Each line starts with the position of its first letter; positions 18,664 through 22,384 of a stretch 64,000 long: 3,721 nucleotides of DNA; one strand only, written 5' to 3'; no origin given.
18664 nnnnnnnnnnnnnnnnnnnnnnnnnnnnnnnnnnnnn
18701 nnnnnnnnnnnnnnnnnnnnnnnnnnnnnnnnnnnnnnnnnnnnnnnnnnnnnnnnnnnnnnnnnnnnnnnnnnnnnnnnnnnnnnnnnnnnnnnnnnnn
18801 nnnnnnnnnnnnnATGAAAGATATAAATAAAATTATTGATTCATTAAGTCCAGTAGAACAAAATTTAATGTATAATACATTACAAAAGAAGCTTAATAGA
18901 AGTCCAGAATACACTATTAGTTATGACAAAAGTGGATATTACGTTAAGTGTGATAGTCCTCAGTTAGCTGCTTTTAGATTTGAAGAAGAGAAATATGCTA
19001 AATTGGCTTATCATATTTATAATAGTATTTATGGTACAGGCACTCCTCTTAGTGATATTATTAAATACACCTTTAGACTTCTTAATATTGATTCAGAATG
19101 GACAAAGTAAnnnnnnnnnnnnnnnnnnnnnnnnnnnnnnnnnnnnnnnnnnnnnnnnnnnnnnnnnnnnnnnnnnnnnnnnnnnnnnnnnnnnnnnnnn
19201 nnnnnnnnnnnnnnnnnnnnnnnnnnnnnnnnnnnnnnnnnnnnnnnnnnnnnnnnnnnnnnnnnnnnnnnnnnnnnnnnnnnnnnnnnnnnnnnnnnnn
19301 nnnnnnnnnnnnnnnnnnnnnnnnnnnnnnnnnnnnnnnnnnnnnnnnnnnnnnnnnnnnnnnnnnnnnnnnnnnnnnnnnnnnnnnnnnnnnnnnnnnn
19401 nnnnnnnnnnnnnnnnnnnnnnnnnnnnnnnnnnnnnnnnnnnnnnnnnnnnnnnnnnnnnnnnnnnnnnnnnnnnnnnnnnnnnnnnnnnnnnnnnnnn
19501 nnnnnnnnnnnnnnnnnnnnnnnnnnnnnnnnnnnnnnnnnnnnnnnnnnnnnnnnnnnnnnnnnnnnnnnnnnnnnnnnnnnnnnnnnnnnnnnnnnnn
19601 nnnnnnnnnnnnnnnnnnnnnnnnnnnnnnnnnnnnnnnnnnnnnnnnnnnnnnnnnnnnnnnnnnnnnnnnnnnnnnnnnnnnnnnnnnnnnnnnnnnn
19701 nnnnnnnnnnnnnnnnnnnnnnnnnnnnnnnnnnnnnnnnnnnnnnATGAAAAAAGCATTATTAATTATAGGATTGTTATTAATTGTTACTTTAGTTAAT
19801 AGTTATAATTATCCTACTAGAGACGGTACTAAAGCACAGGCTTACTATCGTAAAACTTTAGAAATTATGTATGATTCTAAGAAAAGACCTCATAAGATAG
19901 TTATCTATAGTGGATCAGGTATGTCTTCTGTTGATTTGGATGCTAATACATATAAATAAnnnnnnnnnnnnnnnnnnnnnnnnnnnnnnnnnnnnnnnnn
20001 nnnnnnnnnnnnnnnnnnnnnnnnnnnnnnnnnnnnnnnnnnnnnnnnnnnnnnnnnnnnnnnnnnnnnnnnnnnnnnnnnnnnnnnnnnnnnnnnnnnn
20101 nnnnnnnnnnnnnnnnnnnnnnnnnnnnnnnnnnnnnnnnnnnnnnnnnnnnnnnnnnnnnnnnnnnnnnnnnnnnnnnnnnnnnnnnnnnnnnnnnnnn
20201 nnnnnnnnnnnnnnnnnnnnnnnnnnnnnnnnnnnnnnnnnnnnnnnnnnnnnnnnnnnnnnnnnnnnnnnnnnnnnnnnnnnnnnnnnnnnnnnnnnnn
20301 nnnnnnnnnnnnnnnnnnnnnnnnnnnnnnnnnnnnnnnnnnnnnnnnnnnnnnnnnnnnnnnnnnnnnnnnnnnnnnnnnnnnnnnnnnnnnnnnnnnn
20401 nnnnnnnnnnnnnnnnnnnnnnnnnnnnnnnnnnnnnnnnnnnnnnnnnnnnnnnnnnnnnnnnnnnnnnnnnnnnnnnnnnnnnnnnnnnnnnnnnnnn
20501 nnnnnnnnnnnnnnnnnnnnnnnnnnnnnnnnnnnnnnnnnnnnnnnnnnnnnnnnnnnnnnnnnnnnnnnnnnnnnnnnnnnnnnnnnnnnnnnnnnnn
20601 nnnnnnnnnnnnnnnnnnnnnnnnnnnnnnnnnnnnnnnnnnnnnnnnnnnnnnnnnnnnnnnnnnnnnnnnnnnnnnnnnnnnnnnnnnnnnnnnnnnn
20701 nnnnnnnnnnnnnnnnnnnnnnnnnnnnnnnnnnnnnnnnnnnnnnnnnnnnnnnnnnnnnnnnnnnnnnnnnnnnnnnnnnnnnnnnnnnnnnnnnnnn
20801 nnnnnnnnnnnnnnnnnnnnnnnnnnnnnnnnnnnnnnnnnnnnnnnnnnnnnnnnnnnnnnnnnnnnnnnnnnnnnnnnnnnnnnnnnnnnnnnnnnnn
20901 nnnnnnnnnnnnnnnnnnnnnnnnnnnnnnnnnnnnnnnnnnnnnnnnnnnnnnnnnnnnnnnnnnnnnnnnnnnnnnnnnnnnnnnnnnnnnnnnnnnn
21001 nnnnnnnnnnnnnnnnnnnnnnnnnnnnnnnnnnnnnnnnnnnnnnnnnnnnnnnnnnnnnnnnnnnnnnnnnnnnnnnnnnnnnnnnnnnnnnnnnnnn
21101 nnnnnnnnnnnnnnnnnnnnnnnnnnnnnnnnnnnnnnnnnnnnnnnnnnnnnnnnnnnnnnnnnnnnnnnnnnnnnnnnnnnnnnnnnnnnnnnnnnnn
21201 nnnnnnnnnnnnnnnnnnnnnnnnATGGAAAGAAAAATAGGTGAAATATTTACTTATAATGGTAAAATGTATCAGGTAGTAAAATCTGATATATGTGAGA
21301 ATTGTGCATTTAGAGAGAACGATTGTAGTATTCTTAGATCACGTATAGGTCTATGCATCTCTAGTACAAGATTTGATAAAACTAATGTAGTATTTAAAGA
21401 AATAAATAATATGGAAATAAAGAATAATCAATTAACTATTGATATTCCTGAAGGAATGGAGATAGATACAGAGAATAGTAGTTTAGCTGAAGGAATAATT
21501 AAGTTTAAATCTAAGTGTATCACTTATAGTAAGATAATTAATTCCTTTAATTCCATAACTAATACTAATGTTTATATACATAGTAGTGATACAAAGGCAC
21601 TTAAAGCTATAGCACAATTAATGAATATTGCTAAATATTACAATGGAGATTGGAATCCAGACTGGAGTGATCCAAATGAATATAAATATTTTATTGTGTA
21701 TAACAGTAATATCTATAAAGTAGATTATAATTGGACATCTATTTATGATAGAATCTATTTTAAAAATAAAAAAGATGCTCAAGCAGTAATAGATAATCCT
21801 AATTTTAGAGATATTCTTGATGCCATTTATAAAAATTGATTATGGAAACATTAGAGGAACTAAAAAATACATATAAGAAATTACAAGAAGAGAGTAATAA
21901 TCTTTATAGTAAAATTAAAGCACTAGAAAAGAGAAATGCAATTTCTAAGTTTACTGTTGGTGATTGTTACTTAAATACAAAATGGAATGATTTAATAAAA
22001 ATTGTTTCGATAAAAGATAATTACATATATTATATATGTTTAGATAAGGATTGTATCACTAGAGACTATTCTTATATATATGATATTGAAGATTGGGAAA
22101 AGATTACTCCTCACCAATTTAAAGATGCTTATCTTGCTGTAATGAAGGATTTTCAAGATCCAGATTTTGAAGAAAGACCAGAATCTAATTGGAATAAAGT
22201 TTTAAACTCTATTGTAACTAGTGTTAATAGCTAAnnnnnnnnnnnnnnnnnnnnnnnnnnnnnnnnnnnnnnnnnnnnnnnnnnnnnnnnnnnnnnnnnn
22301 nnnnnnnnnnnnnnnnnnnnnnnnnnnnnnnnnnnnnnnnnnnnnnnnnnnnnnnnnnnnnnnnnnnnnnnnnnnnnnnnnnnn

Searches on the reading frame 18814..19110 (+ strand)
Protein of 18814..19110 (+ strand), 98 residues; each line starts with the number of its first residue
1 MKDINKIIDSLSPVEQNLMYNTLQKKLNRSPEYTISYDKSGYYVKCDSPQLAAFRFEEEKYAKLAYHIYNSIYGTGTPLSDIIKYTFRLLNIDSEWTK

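Call 19: search_protein_families(library=pfam, proteins=[window:18814-19110:+], max_evalue=0.1)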
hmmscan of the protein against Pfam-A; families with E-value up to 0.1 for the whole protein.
window:18814-19110:+ (98 aa): 0 families

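Call 20: search_protein_families(library=phrogs, proteins=[window:18814-19110:+], max_evalue=0.1)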
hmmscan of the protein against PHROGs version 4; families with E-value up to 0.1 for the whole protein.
window:18814-19110:+ (98 aa): 1 family
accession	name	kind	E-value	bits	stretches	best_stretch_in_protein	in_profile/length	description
phrog_3857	-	unknown function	0.046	14.9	1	12-90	19-94/132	-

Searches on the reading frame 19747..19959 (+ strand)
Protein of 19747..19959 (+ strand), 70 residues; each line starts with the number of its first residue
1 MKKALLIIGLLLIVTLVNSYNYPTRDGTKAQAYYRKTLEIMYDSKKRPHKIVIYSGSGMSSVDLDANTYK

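Call 19: search_protein_families(library=pfam, proteins=[window:19747-19959:+], max_evalue=0.1)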
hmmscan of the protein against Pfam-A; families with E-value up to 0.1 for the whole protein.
window:19747-19959:+ (70 aa): 1 family
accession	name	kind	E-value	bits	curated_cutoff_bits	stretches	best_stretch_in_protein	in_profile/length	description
PF09716.15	ETRAMP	-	0.034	14.6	29.1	1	3-59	5-61/81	Malarial early transcribed membrane protein (ETRAMP)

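Call 20: search_protein_families(library=phrogs, proteins=[window:19747-19959:+], max_evalue=0.1)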
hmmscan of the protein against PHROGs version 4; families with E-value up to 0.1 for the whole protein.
window:19747-19959:+ (70 aa): 0 families

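Call 97: search_protein_families(library=padloc, proteins=[window:19747-19959:+], max_evalue=0.01)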
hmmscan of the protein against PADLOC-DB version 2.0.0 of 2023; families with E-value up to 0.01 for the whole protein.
window:19747-19959:+ (70 aa): 0 families

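Call 98: search_protein_families(library=ncbifam, proteins=[window:19747-19959:+], max_evalue=0.01)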
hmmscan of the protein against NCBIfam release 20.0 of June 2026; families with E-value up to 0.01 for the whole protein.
window:19747-19959:+ (70 aa): 1 family
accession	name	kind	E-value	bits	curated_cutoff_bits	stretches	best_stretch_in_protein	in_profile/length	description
TIGR01495.1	ETRAMP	paralog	0.0033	17.4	32.75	1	3-57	5-57/85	ETRAMP family protein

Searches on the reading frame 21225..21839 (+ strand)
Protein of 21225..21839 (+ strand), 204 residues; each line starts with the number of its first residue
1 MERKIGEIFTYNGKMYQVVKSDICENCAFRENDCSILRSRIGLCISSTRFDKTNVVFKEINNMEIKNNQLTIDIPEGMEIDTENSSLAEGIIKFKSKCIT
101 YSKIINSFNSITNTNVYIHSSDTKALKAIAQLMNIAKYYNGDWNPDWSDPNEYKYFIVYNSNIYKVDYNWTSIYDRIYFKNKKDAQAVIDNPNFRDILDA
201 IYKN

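Call 19: search_protein_families(library=pfam, proteins=[window:21225-21839:+], max_evalue=0.1)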
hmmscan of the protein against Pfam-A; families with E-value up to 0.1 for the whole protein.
window:21225-21839:+ (204 aa): 0 families

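Call 20: search_protein_families(library=phrogs, proteins=[window:21225-21839:+], max_evalue=0.1)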
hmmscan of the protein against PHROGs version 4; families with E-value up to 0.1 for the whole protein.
window:21225-21839:+ (204 aa): 4 families
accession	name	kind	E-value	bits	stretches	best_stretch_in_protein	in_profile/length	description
phrog_17230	-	tail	0.01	15.5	1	90-203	285-381/580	tail fiber protein/ lysozyme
phrog_22728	-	unknown function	0.017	16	1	103-139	4-40/57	-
phrog_11581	-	unknown function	0.029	15.3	1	88-159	44-116/200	-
phrog_32783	-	unknown function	0.059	14.7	0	54-117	19-82/110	-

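Call 97: search_protein_families(library=padloc, proteins=[window:21225-21839:+], max_evalue=0.01)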
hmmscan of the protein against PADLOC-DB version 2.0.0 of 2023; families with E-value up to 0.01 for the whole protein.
window:21225-21839:+ (204 aa): 0 families

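Call 98: search_protein_families(library=ncbifam, proteins=[window:21225-21839:+], max_evalue=0.01)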
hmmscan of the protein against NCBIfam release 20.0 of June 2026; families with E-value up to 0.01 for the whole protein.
window:21225-21839:+ (204 aa): 1 family
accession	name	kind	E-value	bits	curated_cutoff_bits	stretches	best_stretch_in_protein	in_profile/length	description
TIGR00310.1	ZPR1_znf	domain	0.0079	15.5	78.3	0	19-130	28-127/192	ZPR1 zinc finger domain-containing protein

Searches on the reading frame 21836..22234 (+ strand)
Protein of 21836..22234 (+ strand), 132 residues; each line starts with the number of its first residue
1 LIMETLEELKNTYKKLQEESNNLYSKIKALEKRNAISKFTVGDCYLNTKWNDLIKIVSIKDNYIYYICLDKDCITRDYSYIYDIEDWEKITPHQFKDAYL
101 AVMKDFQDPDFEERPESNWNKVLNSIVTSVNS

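Call 19: search_protein_families(library=pfam, proteins=[window:21836-22234:+], max_evalue=0.1)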
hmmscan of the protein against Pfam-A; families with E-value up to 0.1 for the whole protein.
window:21836-22234:+ (132 aa): 3 families
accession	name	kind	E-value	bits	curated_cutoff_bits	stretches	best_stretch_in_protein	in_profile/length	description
PF24579.1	PDDEXK_14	-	0.0016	19.1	25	1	3-70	49-115/140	Phage putative PDDEXK endonuclease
PF06005.17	ZapB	-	0.075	14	31.5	1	3-34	17-48/71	Cell division protein ZapB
PF04977.20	DivIC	-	0.079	13.2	28.9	0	5-38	25-59/80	Septum formation initiator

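Call 20: search_protein_families(library=phrogs, proteins=[window:21836-22234:+], max_evalue=0.1)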
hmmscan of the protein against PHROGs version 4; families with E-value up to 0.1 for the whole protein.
window:21836-22234:+ (132 aa): 2 families
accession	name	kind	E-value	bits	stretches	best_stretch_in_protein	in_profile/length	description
phrog_5975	-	unknown function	0.017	15.8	1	4-38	89-123/182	-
phrog_18554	-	unknown function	0.019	15.5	1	5-94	31-116/184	-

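Call 97: search_protein_families(library=padloc, proteins=[window:21836-22234:+], max_evalue=0.01)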
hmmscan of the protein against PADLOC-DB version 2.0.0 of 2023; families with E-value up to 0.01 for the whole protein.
window:21836-22234:+ (132 aa): 0 families

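Call 98: search_protein_families(library=ncbifam, proteins=[window:21836-22234:+], max_evalue=0.01)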
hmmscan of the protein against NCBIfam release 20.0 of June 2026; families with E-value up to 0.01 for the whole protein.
window:21836-22234:+ (132 aa): 0 families
